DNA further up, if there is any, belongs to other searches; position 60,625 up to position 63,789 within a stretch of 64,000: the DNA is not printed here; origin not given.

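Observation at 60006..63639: Candidate defence cluster: PHP-phosphoesterase/ABC-ATPase fusion (Ppl-like) with XRE regulator and PD-(D/E)xK nuclease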

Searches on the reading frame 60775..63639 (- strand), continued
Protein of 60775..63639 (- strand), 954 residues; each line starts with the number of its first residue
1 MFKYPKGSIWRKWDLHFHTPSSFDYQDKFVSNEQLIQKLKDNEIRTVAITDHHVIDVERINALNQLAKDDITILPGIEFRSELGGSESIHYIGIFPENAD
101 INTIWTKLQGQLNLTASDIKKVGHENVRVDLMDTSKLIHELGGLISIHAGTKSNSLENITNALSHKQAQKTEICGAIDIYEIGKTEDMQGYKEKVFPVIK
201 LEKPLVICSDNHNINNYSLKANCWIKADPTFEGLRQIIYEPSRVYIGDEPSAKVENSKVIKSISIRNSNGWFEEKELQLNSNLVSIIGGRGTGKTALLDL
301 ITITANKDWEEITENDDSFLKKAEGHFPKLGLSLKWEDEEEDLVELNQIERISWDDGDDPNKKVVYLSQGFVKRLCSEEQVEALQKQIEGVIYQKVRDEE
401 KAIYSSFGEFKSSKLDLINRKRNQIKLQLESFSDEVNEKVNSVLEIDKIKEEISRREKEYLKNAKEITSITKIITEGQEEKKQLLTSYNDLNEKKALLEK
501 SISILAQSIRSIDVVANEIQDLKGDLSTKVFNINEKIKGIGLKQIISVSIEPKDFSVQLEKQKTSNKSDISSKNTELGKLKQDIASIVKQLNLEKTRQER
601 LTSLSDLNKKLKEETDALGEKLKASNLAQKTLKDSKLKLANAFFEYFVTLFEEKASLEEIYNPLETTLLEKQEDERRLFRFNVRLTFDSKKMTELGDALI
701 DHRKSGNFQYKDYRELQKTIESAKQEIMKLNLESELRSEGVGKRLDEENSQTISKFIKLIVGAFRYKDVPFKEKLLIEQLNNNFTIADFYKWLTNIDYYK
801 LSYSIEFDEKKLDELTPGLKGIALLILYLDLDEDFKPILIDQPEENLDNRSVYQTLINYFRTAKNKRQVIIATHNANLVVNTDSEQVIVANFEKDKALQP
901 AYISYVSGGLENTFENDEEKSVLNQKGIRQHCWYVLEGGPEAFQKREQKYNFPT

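Call 44: search_protein_families(library=pfam, alignment_id=A3, max_evalue=0.0001)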
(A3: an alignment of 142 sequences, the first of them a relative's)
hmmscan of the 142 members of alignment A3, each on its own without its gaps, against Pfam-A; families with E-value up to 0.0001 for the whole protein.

A. member 1, L001:2926-4356:+ (477 aa): 1 family
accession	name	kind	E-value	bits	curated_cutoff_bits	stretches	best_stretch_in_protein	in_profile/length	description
PF01420.25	Methylase_S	-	1.7e-38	132.9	22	2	28-204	1-166/168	Type I restriction modification DNA specificity domain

B. families by the number of members that match (of 142 scanned): 142 families (the first 25 are shown)
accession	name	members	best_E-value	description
PF04851.21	ResIII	8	1.8e-36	Type III restriction enzyme, res subunit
PF00270.35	DEAD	7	7.9e-15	DEAD/DEAH box helicase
PF01420.25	Methylase_S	5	7.4e-40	Type I restriction modification DNA specificity domain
PF18766.7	SWI2_SNF2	4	1.4e-80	SWI2/SNF2 ATPase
PF00589.27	Phage_integrase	4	7e-21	Phage integrase family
PF00271.37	Helicase_C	4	1.1e-17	Helicase conserved C-terminal domain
PF04313.20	HSDR_N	3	2.6e-48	Type I restriction enzyme R protein N terminus (HSDR_N)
PF00239.26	Resolvase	2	1.1e-46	Resolvase, N terminal domain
PF01555.25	N6_N4_Mtase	2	4.3e-43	DNA methylase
PF13707.11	RloB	2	4.5e-42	RloB-like protein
PF19778.5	RE_endonuc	2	2.2e-35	Endonuclease domain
PF08463.15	EcoEI_R_C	2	4.6e-33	EcoEI R protein C-terminal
PF20720.3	nSTAND3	2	1.9e-27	Novel STAND NTPase 3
PF22679.2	T1R_D3-like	2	9.6e-24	Type I restriction enzyme subunit R domain 3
PF02661.23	Fic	2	8e-20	Fic/DOC family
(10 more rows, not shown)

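Call 45: predict_structure(alignment_id=A1)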
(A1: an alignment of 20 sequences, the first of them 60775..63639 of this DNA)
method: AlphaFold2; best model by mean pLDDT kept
length: 954 residues; sequences in the alignment: 20
mean_pLDDT: 84.1   pTM: 0.66
mean pLDDT of the five models: 84.1, 83.3, 81.9, 79.7, 78.8
residues with pLDDT >= 90: 330; 70-90: 530; 50-70: 82; < 50: 12
segments of 3 or more residues with pLDDT < 50: 352-358, 951-954
pLDDT, mean of each block of 10 residues (from residue 1): 83 91 77 93 94 90 90 93 68 92 92 80 81 92 85 67 84 87 85 82 90 88 93 89 90 80 91 91 88 87 79 73 78 93 77 48 83 78 85 82 86 92 95 95 92 91 85 77 81 86 85 82 81 79 70 75 86 86 83 81 88 91 93 94 94 92 77 66 91 95 90 93 92 76 84 93 82 87 94 94 87 83 85 84 61 75 88 82 87 77 87 73 76 67 66 46
secondary structure, 60 per line:
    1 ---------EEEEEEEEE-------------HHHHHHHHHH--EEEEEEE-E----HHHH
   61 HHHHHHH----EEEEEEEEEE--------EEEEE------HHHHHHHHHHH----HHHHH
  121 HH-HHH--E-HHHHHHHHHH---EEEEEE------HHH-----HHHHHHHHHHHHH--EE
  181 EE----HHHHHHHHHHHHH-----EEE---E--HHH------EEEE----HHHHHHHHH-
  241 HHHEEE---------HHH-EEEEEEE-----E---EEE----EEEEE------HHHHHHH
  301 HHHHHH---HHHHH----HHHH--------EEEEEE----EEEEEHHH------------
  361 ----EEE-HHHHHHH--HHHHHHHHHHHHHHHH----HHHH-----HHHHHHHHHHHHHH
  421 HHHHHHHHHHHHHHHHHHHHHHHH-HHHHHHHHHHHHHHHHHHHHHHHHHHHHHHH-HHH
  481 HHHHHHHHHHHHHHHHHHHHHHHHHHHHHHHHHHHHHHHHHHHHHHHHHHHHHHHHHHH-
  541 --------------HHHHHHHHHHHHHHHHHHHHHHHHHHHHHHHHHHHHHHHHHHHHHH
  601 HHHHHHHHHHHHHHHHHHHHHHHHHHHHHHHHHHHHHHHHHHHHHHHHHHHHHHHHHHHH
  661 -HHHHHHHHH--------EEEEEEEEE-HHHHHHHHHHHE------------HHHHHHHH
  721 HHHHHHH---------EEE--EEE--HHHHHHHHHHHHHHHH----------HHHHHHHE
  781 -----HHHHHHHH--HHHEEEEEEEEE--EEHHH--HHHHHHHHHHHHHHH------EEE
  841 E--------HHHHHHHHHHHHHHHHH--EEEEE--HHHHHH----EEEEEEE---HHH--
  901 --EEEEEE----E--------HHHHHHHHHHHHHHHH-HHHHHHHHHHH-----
elements in order (helices of 4 or more, strands of 3 or more residues): E10-18 H32-41 E44-50 H57-67 E72-81 E90-94 H101-111 H116-122 H131-140 E144-149 H164-176 E179-182 H187-199 E205-207 E223-226 H231-239 E244-246 E260-266 E276-278 E283-287 H294-306 H310-314 H319-322 E331-336 E341-345 E365-367 H369-375 H378-393 H398-401 H407-444 H446-476 H478-539 H555-660 H662-670 E679-687 H689-699 H713-727 E737-739 E742-744 H747-762 H773-779 H786-793 E799-807 H817-831 E838-841 H850-866 E869-873 H876-881 E886-892 E903-908 H922-937 H939-949

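Call 53: fold_search(model_id=the predicted structure, library=pdb)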
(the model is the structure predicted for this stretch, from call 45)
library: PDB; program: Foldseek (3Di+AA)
matches with E <= 10: 837; with E <= 0.001: 36
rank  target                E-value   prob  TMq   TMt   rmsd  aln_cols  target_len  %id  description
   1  9qxu_B                3.5e-08  1.00  0.19  0.24  20.4       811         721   10  JetABC DNA loaded state monomer (open) (released 2025-10-01)
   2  9qxx_B                5.6e-08  1.00  0.20  0.25  19.5       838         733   11  JetABC DNA loaded state dimer (released 2025-10-01)
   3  7zr1_C                9.0e-08  1.00  0.18  0.22  57.9       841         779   13  Chaetomium thermophilum Mre11-Rad50-Nbs1 complex bound to ATPyS (composite structure) (released 2023-01-11)
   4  5xei                  9.5e-08  1.00  0.17  0.29  21.8       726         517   11  Crystal structure of the Smc head domain with a coiled coil and joint derived from Pyrococcus yayanosii (released 2017-06-07)
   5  9qxx_A                1.2e-07  1.00  0.20  0.25  23.7       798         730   13  JetABC DNA loaded state dimer (released 2025-10-01)
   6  7nyw_A                1.2e-07  1.00  0.19  0.25  28.6       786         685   12  Cryo-EM structure of the MukBEF-MatP-DNA head module (released 2021-07-07)
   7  7nyw_B                1.4e-07  1.00  0.17  0.18  34.5       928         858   12  Cryo-EM structure of the MukBEF-MatP-DNA head module (released 2021-07-07)
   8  9qxu_A                4.6e-07  1.00  0.19  0.23  24.3       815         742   12  JetABC DNA loaded state monomer (open) (released 2025-10-01)
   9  9qxt_A                4.8e-07  1.00  0.19  0.24  20.4       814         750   11  E. coli JetABC dimer in the DNA boarding-holding state (released 2025-10-01)
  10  7zr1_D                4.8e-07  1.00  0.18  0.21  57.8       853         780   13  Chaetomium thermophilum Mre11-Rad50-Nbs1 complex bound to ATPyS (composite structure) (released 2023-01-11)
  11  8dk2_D                1.3e-06  1.00  0.17  0.22  22.2       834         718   11  CryoEM structure of Pseudomonas aeruginosa PA14 JetABC in an unclamped state trapped in ATP dependent dimeric form (released 2022-10-05)
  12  9hqu_A                1.4e-06  1.00  0.16  0.23  41.0       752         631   13  Salmonella enterica Lamassu LmuACB in nuclease sequestration state (released 2025-10-01)
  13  9f5w_B                3.0e-06  1.00  0.19  0.31  26.3       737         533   12  Human condensin II - M18BP1 complex (released 2025-07-02)
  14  8dk1_C                3.0e-06  1.00  0.17  0.30  34.3       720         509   12  CryoEM structure of JetABC (head construct) from Pseudomonas aeruginosa PA14 (released 2022-10-05)
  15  9a6c_A                3.3e-06  1.00  0.15  0.21  38.3       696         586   11  Integrative model of YYDD-YYDB by crosslinking MS and deep learning (released 2024-09-18)
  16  9etk                  4.0e-06  1.00  0.17  0.50   7.2       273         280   16  Crystal structure of Vibrio cholerae RNase AM (released 2024-09-11)
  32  5dny_D                7.2e-04  1.00  0.18  0.41  28.6       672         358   10  Structure of the ATPrS-Mre11/Rad50-DNA complex (released 2016-02-24)
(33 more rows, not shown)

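Call 54: search_dna_similar(query=window:60775-63639:-, collection=plasmids, mode=protein, max_rows=25)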
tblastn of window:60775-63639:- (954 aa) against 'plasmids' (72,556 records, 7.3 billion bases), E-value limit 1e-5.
Records with a match: 1102; places in all: 1160; records where one place covers at least 80% of the query: 12.
Best place of each record, by identity: <60% 1102.
By first word of the organism name: Escherichia 353; Klebsiella 337; Enterobacter 53; Salmonella 32; Citrobacter 28; Pseudomonas 21; Serratia 21; Staphylococcus 19; Raoultella 19; Yersinia 17; and 64 more.
By predicted mobility (MOB-suite, as given by PLSDB): conjugative 813; non-mobilizable 173; mobilizable 116.
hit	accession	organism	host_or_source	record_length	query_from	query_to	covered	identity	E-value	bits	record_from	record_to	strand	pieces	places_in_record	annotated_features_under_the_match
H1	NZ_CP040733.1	Staphylococcus hominis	Homo sapiens,bacterial colony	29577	6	950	99%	30.7%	7e-102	358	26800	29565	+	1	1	TrlF family AAA-like ATPase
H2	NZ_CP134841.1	Staphylococcus epidermidis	Homo sapiens,skin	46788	6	952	99%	30.6%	2e-100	354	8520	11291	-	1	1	TrlF family AAA-like ATPase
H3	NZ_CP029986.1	Sphingomonas sp. FARSPH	cell culture,Sf9 cell culture media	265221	7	943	98%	25.9%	2e-63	243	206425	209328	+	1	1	TrlF family AAA-like ATPase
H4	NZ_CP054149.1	Agrobacterium vaccinii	Blueberry,pure bacterial culture,Tumor ...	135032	44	944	94%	25.8%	3e-52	207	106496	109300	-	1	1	TrlF family AAA-like ATPase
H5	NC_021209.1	Sinorhizobium sp. M14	microbial mats from Zloty Stok gold mine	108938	6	943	98%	24.7%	2e-56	221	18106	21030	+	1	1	TrlF family AAA-like ATPase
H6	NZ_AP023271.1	Agrobacterium vitis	Vitis vinifera,grapevine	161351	6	943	98%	24.5%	9e-57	222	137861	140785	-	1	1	TrlF family AAA-like ATPase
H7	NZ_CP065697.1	Delftia acidovorans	-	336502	33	950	96%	25.0%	2e-45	186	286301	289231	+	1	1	TrlF family AAA-like ATPase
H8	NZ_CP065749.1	Delftia lacustris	-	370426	33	950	96%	25.0%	2e-45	186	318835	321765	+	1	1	TrlF family AAA-like ATPase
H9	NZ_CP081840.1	Agrobacterium vitis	Vitis,Cell culture,South Africa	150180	6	943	98%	24.4%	2e-55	218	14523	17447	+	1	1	TrlF family AAA-like ATPase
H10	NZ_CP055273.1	Agrobacterium vitis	Vitis vinifera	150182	6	943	98%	24.4%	2e-55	218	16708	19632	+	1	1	TrlF family AAA-like ATPase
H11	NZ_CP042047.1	Staphylococcus aureus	retail beef liver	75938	3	952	63%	37.6%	1e-63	364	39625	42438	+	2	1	TrlF family AAA-like ATPase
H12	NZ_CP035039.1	Sinorhizobium fredii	single cell,soil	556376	6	943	84%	28.1%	4e-30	249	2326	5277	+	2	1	TrlF family AAA-like ATPase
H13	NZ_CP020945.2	Pantoea ananatis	Allium cepa,tissue sample,Toombs County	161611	44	943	78%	30.2%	4e-33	260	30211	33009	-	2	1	TrlF family AAA-like ATPase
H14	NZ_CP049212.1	Agrobacterium rubi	Raspberry,cell culture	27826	203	949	78%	28.8%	1e-60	234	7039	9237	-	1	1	TrlF family AAA-like ATPase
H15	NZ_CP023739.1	Methylosinus trichosporium OB3b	isolate,soil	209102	203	945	78%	28.3%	7e-55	216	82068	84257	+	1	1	TrlF family AAA-like ATPase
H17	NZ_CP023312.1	Vibrio anguillarum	Dicentrarchus labrax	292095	7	951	86%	25.2%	2e-12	156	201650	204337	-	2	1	TrlF family AAA-like ATPase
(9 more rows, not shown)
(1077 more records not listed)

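Call 55: search_dna_similar(query=window:60775-63639:-, collection=phages, mode=protein, max_rows=10)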
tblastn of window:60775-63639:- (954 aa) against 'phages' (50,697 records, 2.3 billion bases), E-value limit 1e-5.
Records with a match: 7; places in all: 7; records where one place covers at least 80% of the query: 0.
Best place of each record, by identity: <60% 7.
By first word of the organism name: Listeria 2; Yersinia 2; Microcystis 1; Vibrio 1; Streptococcus 1.
By host as written in the record: Listeria monocytogenes 2; Yersinia enterocolitica 2; Microcystis wesenbergii 1; Vibrio cyclitrophicus 10N.286.54.E11 1; Streptococcus suis ZKB4 1.
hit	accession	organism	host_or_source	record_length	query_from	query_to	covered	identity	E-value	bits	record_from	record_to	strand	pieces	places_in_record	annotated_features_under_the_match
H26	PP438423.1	Microcystis phage Mwe-JY31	Microcystis wesenbergii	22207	2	952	59%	31.9%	2e-29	231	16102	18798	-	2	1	hypothetical protein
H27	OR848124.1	Listeria phage LM 4-14-1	Listeria monocytogenes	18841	4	952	47%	27.6%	9e-12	143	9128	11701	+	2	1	record has no annotation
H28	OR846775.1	Listeria phage LM 4-11-1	Listeria monocytogenes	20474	4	952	47%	27.6%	9e-12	143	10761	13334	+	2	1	record has no annotation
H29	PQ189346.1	Vibrio phage 10N.286.54.E11_PE001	Vibrio cyclitrophicus 10N.286.54.E11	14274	3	952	47%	26.8%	9e-11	138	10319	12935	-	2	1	hypothetical protein (x2)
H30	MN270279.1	Streptococcus phage phi-SsuZKB4_rum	Streptococcus suis ZKB4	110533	810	950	15%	36.8%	8e-17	92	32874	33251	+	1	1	hypothetical protein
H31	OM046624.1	Yersinia phage vB_YenM_42.18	Yersinia enterocolitica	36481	810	950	15%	29.1%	2e-9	68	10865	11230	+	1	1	chromosome partition protein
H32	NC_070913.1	Yersinia phage vB_YenM_42.18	Yersinia enterocolitica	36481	810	950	15%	29.1%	2e-9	68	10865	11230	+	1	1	chromosome partition protein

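Call 56: get_annotated_region(hit=H17, flank=5000)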
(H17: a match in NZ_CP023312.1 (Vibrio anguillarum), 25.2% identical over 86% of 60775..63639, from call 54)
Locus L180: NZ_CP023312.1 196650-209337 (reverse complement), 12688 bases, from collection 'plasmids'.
description: Vibrio anguillarum strain VIB12 isolate Sea bass plasmid p292, complete sequence
organism: Vibrio anguillarum (NCBI taxid 55601)
taxonomy: Bacteria; Pseudomonadota; Gammaproteobacteria; Vibrionales; Vibrionaceae; Vibrio; Vibrio anguillarum
host: -; source: Dicentrarchus labrax; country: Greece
typing (MOB-suite, as given by PLSDB): non-mobilizable
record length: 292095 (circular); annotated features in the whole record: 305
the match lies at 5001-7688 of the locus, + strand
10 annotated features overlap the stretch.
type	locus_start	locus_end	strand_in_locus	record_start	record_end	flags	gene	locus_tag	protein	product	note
CDS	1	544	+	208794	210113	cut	-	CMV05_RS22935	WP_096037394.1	tyrosine-type recombinase/integrase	GO:0015074 - DNA integration [Evidence IEA]; GO:0006310 - DNA recombination [Evidence IEA]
CDS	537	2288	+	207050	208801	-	-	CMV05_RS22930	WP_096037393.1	hypothetical protein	-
CDS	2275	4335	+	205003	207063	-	-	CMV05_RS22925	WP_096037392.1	hypothetical protein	-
CDS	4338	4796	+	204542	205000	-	-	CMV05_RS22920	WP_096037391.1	hypothetical protein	-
CDS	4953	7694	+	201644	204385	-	-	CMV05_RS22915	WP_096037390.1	TrlF family AAA-like ATPase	-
CDS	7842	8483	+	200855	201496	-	-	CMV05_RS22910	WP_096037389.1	hypothetical protein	-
CDS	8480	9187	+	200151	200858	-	-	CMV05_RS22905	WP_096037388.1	hypothetical protein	-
CDS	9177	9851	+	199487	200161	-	-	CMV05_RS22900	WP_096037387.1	hypothetical protein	-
CDS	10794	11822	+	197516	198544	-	-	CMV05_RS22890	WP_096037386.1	hypothetical protein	-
CDS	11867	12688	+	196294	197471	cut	-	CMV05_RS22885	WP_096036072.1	IS3 family transposase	-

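Call 57: get_annotated_region(hit=H2, flank=5000)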
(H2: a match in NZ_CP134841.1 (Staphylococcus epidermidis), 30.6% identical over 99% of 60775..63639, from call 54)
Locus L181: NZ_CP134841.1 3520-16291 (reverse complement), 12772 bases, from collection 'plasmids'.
description: Staphylococcus epidermidis strain ADQBK plasmid unnamed2, complete sequence
organism: Staphylococcus epidermidis (NCBI taxid 1282)
taxonomy: Bacteria; Bacillota; Bacilli; Bacillales; Staphylococcaceae; Staphylococcus; Staphylococcus epidermidis
host: -; source: Homo sapiens,skin; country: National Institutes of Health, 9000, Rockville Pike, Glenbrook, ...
typing (MOB-suite, as given by PLSDB): mobilizable; replicon rep_cluster_1215,rep_cluster_1215; relaxase MOBQ
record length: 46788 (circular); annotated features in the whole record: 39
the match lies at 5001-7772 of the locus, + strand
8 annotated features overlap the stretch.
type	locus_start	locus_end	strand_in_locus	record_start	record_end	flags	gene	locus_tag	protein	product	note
CDS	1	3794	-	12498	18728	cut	-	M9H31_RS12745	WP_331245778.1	Ig-like domain-containing protein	-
CDS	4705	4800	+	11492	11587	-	-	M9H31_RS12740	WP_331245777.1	type I toxin-antitoxin system Fst family toxin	-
CDS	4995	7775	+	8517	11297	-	-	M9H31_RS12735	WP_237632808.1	TrlF family AAA-like ATPase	-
CDS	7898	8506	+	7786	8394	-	-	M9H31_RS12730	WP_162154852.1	recombinase family protein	GO:0006310 - DNA recombination [Evidence IEA]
CDS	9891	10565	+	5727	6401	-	-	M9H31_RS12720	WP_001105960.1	IS6 family transposase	-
CDS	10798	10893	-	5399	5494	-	-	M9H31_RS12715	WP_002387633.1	type I toxin-antitoxin system Fst family toxin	-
CDS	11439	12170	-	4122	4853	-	-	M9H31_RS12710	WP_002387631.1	hypothetical protein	-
CDS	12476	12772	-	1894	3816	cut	-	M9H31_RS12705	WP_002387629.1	MobA/MobL family protein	-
